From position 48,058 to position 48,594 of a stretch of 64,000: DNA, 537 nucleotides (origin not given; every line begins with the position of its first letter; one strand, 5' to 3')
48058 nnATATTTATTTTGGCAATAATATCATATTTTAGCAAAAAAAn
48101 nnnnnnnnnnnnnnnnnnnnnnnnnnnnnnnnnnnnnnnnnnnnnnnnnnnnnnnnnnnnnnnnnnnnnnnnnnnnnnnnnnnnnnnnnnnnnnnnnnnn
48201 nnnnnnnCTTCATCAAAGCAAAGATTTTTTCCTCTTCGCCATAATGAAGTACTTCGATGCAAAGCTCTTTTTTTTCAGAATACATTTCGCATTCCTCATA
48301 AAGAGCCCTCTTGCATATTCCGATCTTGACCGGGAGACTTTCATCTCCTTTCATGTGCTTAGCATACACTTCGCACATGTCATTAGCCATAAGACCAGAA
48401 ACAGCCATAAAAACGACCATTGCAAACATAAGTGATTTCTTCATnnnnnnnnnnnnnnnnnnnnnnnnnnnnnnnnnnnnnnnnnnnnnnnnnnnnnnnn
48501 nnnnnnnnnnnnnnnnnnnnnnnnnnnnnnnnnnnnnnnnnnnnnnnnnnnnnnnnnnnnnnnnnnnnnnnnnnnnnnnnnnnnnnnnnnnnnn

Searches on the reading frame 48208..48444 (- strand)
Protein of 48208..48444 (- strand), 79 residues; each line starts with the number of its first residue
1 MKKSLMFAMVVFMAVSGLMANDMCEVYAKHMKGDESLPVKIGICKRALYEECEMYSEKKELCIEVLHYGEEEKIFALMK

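Call 13: find_homologous_proteins(query=window:48208-48444:-, max_evalue=10)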
Query seq(79 aa) (79 aa): 4 proteins with E <= 10 among 4 candidates.
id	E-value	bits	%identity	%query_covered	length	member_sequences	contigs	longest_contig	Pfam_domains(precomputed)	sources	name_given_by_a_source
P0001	6.3e-44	165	100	100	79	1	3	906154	-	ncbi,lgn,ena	-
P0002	2.3e-37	144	86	97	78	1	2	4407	-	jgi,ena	-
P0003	4.4e-32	127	77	95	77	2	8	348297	-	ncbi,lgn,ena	-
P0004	2.5e-27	112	69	97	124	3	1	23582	-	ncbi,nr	ncbi:MAG TPA: hypothetical protein PKH95_00265 [Candidatus Magasanikbacteria bacterium]|nr:hypotheti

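Call 14: find_encoding_contigs(protein=window:48208-48444:-, flank=3000)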
Protein seq(79 aa) (79 aa): 4 contigs read that carry it; 1 place shown.
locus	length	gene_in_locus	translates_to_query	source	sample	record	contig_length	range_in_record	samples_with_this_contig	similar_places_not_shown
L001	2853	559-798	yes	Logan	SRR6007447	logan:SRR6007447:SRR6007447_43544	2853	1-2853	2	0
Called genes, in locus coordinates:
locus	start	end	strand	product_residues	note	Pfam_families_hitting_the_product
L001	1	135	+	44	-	?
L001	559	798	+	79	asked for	-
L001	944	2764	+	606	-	PF00009:GTP_EFTU, PF01926:MMR_HSR1 (weak), PF22042:EF-G_D2, PF03144:GTP_EFTU_D2, PF14492:EFG_III, PF00679:EFG_C, PF21018:BipA_C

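Call 15: find_encoding_contigs(protein=P0002, flank=3000)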
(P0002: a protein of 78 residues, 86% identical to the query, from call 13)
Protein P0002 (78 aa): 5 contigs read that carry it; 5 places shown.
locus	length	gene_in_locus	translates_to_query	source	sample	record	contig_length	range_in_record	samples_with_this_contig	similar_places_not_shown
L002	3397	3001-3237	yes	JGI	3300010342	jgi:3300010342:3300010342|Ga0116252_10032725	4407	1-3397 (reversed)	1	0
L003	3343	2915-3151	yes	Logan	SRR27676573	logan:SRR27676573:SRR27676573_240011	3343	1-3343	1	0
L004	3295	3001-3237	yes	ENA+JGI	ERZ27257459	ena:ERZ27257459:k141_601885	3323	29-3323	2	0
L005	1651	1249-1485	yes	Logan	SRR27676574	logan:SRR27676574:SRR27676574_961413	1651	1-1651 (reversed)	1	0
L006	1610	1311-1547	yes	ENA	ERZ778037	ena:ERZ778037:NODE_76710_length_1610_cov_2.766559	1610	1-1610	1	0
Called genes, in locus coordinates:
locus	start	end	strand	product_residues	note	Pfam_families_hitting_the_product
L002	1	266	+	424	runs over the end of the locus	PF13607:Succ_CoA_lig, PF19045:Ligase_CoA_2 (weak), PF13549:ATP-grasp_5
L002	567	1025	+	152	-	-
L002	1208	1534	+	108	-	-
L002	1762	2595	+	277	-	-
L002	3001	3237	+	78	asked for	-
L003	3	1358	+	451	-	?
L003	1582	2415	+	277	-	-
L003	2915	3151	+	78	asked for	-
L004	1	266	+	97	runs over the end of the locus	?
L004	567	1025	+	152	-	-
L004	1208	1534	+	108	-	-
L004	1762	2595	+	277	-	-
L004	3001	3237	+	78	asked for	-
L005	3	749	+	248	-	?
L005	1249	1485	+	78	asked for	-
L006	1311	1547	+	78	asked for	-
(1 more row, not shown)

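Call 16: find_encoding_contigs(protein=P0003, flank=3000)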
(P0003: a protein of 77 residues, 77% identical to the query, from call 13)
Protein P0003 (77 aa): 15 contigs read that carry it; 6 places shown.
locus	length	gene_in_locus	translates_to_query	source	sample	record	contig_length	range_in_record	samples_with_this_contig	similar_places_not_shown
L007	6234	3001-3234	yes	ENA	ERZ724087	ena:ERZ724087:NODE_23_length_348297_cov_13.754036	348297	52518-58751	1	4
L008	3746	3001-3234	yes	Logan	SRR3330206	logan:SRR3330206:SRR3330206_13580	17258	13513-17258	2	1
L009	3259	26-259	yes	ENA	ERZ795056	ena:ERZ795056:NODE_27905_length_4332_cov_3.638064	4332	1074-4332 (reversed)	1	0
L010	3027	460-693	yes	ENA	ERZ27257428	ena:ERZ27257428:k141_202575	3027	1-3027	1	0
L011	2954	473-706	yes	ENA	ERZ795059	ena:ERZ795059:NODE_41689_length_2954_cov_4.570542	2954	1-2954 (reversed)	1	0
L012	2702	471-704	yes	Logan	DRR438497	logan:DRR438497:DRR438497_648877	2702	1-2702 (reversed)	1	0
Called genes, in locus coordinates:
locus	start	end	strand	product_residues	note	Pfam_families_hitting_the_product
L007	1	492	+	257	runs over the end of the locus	PF02775:TPP_enzyme_C, PF12367:PFO_beta_C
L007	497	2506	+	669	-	PF02629:CoA_binding, PF13380:CoA_binding_2, PF13607:Succ_CoA_lig, PF19045:Ligase_CoA_2 (weak), PF13549:ATP-grasp_5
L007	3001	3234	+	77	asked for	-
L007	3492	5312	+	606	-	PF00009:GTP_EFTU, PF01926:MMR_HSR1 (weak), PF22042:EF-G_D2, PF03144:GTP_EFTU_D2, PF14492:EFG_III, PF00679:EFG_C, PF21018:BipA_C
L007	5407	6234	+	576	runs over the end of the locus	PF03717:PBP_dimer, PF00905:Transpeptidase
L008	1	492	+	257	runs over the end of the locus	PF02775:TPP_enzyme_C, PF12367:PFO_beta_C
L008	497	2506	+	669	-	PF02629:CoA_binding, PF13380:CoA_binding_2, PF13607:Succ_CoA_lig, PF19045:Ligase_CoA_2 (weak), PF13549:ATP-grasp_5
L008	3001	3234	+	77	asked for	-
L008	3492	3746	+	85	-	?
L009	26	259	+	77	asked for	-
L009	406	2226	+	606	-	PF00009:GTP_EFTU, PF01926:MMR_HSR1 (weak), PF22042:EF-G_D2, PF03144:GTP_EFTU_D2, PF14492:EFG_III (weak), PF00679:EFG_C, PF21018:BipA_C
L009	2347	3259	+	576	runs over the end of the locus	PF03717:PBP_dimer, PF00905:Transpeptidase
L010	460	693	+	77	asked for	-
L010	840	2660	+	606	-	PF00009:GTP_EFTU, PF01926:MMR_HSR1 (weak), PF22042:EF-G_D2, PF03144:GTP_EFTU_D2, PF14492:EFG_III, PF00679:EFG_C, PF21018:BipA_C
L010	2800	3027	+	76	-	?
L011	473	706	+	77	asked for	-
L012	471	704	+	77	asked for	-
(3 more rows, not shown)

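Call 17: find_encoding_contigs(protein=P0004, flank=3000)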
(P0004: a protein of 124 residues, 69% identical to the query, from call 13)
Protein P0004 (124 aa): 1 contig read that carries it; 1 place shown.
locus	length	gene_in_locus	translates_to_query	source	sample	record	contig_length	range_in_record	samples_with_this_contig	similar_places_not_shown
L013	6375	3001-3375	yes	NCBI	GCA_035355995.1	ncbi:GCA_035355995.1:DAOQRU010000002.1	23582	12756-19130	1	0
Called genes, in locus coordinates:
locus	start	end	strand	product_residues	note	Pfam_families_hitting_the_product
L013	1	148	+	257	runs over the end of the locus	PF02775:TPP_enzyme_C, PF12367:PFO_beta_C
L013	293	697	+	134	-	PF04480:DUF559, PF18741:MTES_1575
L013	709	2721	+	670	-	PF02629:CoA_binding, PF13380:CoA_binding_2, PF13607:Succ_CoA_lig, PF19045:Ligase_CoA_2 (faint), PF13549:ATP-grasp_5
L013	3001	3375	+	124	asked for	-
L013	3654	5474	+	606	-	PF00009:GTP_EFTU, PF01926:MMR_HSR1 (weak), PF22042:EF-G_D2, PF03144:GTP_EFTU_D2, PF14492:EFG_III (weak), PF00679:EFG_C, PF21018:BipA_C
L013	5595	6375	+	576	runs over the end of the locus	PF03717:PBP_dimer, PF00905:Transpeptidase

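Call 34: find_homologous_proteins(query=A3, max_evalue=10)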
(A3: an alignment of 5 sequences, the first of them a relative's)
Query A3 (5 sequences) (79 aa, profile of the alignment): 7 proteins with E <= 10 among 681 candidates.
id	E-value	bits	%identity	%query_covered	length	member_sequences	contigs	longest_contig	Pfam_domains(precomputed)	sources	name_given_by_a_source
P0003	1.3e-40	155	77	95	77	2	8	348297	-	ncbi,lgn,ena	-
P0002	6.4e-40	153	86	97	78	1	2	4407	-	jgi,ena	-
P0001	1.4e-39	152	100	100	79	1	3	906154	-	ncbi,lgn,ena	-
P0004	2.0e-38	148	69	97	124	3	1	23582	-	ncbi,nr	ncbi:MAG TPA: hypothetical protein PKH95_00265 [Candidatus Magasanikbacteria bacterium]|nr:hypotheti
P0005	7.0e-34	134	64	96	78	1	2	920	-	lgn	-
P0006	2.5e-33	132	43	91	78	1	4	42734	-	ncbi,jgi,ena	-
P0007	1.8e-23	100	60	99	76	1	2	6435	-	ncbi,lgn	-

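Call 35: find_encoding_contigs(protein=P0007, flank=3000)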
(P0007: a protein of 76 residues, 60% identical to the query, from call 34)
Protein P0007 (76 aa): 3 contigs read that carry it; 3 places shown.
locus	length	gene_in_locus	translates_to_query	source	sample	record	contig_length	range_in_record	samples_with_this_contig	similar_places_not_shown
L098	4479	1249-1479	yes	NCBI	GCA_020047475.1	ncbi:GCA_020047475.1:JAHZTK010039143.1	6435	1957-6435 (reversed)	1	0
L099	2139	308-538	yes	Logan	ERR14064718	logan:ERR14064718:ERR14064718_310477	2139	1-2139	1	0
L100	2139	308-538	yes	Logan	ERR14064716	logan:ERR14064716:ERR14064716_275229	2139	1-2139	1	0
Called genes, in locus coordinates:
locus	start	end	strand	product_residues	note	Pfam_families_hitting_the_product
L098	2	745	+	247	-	?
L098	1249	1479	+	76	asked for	-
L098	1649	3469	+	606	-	PF00009:GTP_EFTU, PF01926:MMR_HSR1 (weak), PF22042:EF-G_D2, PF03144:GTP_EFTU_D2, PF14492:EFG_III, PF00679:EFG_C, PF21018:BipA_C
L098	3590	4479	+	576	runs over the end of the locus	PF03717:PBP_dimer, PF00905:Transpeptidase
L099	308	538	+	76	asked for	-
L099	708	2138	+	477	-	?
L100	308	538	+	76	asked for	-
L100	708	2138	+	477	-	?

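Call 36: find_encoding_contigs(protein=P0005, flank=3000)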
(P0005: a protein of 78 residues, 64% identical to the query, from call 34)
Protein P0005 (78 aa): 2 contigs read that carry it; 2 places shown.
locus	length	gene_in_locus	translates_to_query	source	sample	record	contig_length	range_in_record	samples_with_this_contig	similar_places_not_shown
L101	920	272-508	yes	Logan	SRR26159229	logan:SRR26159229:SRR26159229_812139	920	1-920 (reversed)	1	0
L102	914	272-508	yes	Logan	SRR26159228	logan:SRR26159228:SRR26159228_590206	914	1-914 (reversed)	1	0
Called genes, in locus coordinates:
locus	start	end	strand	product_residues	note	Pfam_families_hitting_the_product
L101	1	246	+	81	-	?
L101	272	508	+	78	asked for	-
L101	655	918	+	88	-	?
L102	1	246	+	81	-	?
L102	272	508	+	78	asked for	-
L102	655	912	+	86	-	?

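Call 48: search_protein_families(library=pfam, proteins=[window:48208-48444:-], max_evalue=1)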
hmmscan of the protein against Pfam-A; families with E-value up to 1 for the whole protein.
seq(79 aa): 2 families
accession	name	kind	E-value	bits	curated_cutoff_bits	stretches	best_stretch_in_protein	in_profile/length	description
PF16284.10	DUF4930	-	0.19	12.2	25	1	9-61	79-132/144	Domain of unknown function (DUF4930)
PF04673.18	Cyclase_polyket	-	0.22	12.2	24.4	1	14-55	8-47/104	Polyketide synthesis cyclase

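Call 62: predict_structure(alignment_id=A6)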
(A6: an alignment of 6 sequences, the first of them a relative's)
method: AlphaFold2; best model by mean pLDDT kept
length: 79 residues; sequences in the alignment: 6
mean_pLDDT: 64.7   pTM: 0.46
mean pLDDT of the five models: 64.7, 64.3, 54.1, 52.6, 51.8
residues with pLDDT >= 90: 0; 70-90: 41; 50-70: 9; < 50: 29
segments of 3 or more residues with pLDDT < 50: 1-20, 71-79
pLDDT, mean of each block of 10 residues (from residue 1): 45 44 75 85 81 75 65 47
secondary structure, 60 per line:
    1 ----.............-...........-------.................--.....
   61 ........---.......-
elements in order: H5-17 H19-29 H37-53 H56-68 H72-78
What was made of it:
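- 48205..48444 (-): Regulated gene: a 79-aa protein with a signal peptide and four invariant Cys. Function unknown. AlphaFold2 model is helical, pLDDT 65 (call 62).
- Tried and rejected: The AlphaFold2 model has modest confidence (call 62).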

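Call 65: fold_search(model_id=the predicted structure, library=pdb)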
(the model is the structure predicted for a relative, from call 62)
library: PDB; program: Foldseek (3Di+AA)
matches with E <= 10: 1; with E <= 0.001: 0
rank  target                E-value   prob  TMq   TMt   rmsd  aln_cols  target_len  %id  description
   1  1ad6                  9.5e+00  0.03  0.22  0.11   7.4        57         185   16  DOMAIN A OF HUMAN RETINOBLASTOMA TUMOR SUPPRESSOR (released 1998-08-26)
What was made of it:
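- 48205..48444 (-): No PDB fold match (call 65).
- Tried and rejected: There is no PDB fold match (call 65).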

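Call 73: search_protein_representatives(alignment_id=A6)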
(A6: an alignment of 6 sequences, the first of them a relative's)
Query: 6 sequences, 77 profile positions. Proteins with E-value up to 0.001 (for the whole library): 7; up to 1e-10: 4; up to 1e-30: 0. The best 7 are listed.
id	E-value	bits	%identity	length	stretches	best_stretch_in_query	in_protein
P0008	3.1e-30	120.3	-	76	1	1-75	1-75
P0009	3.8e-25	104.0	-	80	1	1-71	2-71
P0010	2.2e-22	95.2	-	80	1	1-74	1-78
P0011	9.4e-14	67.5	-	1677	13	30-53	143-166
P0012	1.3e-10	57.4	-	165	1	1-76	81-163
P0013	3.7e-08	49.5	-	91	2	5-54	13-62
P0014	4.9e-04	36.4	-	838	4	6-42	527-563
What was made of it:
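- Tried and rejected: Only 7 hits appear among 1.84 billion representatives (call 73).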

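Call 76: find_homologous_proteins(query=A7, max_evalue=1)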
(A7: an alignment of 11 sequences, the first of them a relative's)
Query A7 (11 sequences) (79 aa, profile of the alignment): 12 proteins with E <= 1 among 679 candidates.
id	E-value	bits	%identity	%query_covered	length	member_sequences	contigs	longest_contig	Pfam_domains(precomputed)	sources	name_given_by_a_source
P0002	2.6e-34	135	86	97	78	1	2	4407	-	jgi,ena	-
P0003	3.5e-34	135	77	95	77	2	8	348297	-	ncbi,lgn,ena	-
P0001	6.0e-34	134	100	100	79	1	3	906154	-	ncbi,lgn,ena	-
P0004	2.1e-31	126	69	97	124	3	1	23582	-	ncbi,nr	ncbi:MAG TPA: hypothetical protein PKH95_00265 [Candidatus Magasanikbacteria bacterium]|nr:hypotheti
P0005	6.7e-31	124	64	96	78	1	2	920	-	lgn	-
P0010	4.4e-29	118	47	91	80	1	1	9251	-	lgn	-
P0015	1.8e-28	116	45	91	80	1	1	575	-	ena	-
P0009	1.1e-27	114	54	100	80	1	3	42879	-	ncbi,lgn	-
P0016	9.8e-27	111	41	91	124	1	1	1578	-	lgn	-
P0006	2.1e-26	110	43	91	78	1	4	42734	-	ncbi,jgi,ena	-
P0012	5.9e-25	105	38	70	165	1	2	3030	-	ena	-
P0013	4.6e-19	86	34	62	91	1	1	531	-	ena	-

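Call 77: find_encoding_contigs(protein=P0012, flank=1500, max_places=3)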
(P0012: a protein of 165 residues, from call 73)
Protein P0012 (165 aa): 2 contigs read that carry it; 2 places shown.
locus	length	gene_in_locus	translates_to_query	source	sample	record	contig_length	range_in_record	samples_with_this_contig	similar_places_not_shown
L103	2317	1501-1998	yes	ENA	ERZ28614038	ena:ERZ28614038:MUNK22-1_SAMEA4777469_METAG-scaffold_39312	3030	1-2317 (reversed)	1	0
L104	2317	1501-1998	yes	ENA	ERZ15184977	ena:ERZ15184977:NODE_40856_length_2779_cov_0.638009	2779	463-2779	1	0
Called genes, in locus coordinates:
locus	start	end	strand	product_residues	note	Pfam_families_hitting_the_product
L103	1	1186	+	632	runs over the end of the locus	?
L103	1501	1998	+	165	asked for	-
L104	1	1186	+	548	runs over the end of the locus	?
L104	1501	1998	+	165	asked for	-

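Call 78: find_encoding_contigs(protein=P0010, flank=1500, max_places=3)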
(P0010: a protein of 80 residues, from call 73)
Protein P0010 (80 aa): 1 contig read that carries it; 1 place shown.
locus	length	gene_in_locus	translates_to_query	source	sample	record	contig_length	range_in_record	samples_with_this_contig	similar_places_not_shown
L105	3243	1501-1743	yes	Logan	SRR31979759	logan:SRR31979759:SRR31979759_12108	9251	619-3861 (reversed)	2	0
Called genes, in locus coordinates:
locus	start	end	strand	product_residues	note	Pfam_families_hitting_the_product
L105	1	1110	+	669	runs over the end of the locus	PF02629:CoA_binding, PF13380:CoA_binding_2, PF13607:Succ_CoA_lig, PF19045:Ligase_CoA_2 (weak), PF13549:ATP-grasp_5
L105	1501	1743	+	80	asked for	-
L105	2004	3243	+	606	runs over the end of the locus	PF00009:GTP_EFTU, PF01926:MMR_HSR1 (weak), PF22042:EF-G_D2, PF03144:GTP_EFTU_D2, PF14492:EFG_III, PF00679:EFG_C, PF21018:BipA_C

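Call 79: find_encoding_contigs(protein=P0016, flank=1500, max_places=3)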
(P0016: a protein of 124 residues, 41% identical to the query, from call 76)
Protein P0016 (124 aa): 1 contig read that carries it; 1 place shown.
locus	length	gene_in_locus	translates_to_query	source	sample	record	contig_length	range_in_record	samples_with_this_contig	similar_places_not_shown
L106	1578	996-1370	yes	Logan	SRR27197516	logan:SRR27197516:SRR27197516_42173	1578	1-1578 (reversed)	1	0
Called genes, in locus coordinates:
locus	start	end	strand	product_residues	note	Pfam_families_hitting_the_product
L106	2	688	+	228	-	?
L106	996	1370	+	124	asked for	-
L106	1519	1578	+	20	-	?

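Call 80: find_encoding_contigs(protein=P0013, flank=1500, max_places=3)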
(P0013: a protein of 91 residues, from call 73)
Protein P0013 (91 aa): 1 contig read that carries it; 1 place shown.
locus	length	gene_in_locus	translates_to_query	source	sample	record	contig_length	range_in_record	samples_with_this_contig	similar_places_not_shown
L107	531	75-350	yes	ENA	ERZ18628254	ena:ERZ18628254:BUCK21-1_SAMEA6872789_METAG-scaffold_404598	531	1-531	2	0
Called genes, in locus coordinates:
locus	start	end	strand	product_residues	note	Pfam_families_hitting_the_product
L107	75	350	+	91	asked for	-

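Call 87: find_encoding_contigs(protein=P0015, flank=1500, max_places=3)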
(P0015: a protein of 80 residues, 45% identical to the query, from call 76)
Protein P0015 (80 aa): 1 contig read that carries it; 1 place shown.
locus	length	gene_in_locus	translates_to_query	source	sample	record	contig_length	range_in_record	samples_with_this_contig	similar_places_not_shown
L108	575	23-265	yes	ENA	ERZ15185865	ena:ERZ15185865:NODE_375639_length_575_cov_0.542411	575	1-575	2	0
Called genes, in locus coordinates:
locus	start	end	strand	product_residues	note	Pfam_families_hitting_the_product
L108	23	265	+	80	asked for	-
